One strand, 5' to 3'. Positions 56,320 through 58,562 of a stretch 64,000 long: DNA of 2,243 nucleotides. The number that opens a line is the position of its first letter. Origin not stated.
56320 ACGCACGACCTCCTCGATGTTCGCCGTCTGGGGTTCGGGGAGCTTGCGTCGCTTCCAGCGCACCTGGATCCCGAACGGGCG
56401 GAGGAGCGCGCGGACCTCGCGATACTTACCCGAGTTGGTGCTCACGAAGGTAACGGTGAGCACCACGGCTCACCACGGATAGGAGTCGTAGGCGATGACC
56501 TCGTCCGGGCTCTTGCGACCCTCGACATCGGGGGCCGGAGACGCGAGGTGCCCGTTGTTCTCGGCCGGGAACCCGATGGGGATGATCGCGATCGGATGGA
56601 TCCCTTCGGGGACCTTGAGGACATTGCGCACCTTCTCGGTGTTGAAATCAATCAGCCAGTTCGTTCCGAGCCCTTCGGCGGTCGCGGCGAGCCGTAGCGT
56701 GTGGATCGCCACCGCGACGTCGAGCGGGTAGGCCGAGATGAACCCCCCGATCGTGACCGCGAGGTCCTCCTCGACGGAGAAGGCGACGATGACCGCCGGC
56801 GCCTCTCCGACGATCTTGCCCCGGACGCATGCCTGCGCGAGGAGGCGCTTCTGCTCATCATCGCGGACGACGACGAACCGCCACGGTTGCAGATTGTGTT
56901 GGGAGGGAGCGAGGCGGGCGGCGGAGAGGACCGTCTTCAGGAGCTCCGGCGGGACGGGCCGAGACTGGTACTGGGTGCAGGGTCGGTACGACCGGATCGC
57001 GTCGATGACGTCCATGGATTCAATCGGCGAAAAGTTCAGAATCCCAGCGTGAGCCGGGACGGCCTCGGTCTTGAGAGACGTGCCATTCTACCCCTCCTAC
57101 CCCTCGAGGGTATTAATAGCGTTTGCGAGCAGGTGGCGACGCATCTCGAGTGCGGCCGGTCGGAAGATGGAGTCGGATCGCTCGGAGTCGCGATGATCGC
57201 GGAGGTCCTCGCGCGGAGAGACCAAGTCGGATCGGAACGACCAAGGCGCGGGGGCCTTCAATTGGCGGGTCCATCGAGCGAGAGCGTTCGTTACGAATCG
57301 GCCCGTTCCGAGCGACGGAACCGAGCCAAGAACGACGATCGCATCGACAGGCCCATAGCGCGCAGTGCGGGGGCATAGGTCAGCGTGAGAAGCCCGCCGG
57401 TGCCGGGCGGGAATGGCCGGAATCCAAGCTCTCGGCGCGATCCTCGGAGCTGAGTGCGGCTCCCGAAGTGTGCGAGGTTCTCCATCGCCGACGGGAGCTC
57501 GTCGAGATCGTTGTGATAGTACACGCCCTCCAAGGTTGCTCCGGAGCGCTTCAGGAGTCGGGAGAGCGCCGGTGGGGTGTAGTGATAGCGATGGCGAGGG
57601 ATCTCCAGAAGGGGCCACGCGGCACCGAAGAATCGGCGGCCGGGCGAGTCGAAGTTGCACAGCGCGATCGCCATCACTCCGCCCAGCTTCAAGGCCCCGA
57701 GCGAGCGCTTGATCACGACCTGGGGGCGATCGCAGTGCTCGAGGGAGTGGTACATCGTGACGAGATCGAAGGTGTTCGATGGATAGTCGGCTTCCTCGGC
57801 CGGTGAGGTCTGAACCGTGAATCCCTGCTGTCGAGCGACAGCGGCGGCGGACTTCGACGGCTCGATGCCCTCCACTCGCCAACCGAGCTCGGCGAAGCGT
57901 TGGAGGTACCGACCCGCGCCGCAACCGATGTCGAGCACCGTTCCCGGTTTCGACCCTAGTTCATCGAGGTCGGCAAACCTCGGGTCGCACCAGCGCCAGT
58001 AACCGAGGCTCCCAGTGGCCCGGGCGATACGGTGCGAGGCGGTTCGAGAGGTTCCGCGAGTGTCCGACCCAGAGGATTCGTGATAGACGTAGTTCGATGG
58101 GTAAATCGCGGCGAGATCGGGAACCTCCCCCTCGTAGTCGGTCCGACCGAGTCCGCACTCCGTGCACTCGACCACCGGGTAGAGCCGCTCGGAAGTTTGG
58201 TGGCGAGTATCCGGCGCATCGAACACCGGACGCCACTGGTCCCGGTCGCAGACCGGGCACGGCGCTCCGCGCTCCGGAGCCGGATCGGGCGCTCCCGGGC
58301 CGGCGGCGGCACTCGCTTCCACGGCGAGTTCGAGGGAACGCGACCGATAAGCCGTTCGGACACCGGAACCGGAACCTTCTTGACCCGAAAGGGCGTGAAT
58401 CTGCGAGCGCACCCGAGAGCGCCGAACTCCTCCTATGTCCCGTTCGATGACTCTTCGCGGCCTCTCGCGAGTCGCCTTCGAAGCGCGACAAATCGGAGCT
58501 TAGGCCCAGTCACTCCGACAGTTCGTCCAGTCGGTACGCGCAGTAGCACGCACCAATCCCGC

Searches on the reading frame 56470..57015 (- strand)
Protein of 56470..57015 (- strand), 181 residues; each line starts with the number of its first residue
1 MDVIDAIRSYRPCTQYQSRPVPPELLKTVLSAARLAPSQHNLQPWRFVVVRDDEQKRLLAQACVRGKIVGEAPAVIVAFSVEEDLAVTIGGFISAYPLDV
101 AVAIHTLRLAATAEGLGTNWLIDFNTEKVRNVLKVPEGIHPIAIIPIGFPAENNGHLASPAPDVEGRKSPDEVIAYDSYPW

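Call 76: search_protein_families(library=pfam, proteins=[window:56470-57015:-], max_evalue=0.001)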
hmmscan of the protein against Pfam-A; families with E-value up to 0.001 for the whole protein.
window:56470-57015:- (181 aa): 2 families
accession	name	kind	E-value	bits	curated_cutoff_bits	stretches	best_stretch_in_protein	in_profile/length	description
PF00881.29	Nitroreductase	-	8.5e-26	91.6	23.5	2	13-79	7-73/167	Nitroreductase family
PF14512.11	TM1586_NiRdase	-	6.2e-10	39.5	27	1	23-54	157-188/215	Putative TM nitroreductase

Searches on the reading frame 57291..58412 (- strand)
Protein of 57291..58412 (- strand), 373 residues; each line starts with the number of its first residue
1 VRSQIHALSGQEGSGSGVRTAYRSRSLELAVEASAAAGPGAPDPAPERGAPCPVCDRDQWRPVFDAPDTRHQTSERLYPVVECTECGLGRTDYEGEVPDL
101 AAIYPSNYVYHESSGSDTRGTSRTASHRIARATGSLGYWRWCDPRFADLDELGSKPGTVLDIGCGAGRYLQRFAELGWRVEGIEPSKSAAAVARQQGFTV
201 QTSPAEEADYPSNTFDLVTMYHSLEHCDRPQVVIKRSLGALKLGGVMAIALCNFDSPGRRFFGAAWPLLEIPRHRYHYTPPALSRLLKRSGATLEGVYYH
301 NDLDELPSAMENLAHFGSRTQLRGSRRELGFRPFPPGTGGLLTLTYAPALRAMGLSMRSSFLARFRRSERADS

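Call 76: search_protein_families(library=pfam, proteins=[window:57291-58412:-], max_evalue=0.001)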
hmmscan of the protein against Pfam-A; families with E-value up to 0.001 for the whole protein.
window:57291-58412:- (373 aa): 6 families
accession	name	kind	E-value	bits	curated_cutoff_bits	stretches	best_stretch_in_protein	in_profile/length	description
PF13489.12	Methyltransf_23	-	2e-20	73.6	27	1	153-294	20-161/164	Methyltransferase domain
PF08241.18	Methyltransf_11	-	3.1e-17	63.4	21.2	1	160-249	1-95/95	Methyltransferase domain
PF13649.12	Methyltransf_25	-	3.6e-14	53.6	27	1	159-245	1-97/97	Methyltransferase domain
PF08242.18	Methyltransf_12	-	6.4e-13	49.7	30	1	160-246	1-97/98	Methyltransferase domain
PF13847.12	Methyltransf_31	-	1.1e-09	38.5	27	1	157-253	5-113/145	Methyltransferase domain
PF07021.18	MetW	-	1.8e-09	37.9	21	1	155-254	13-112/193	Methionine biosynthesis protein MetW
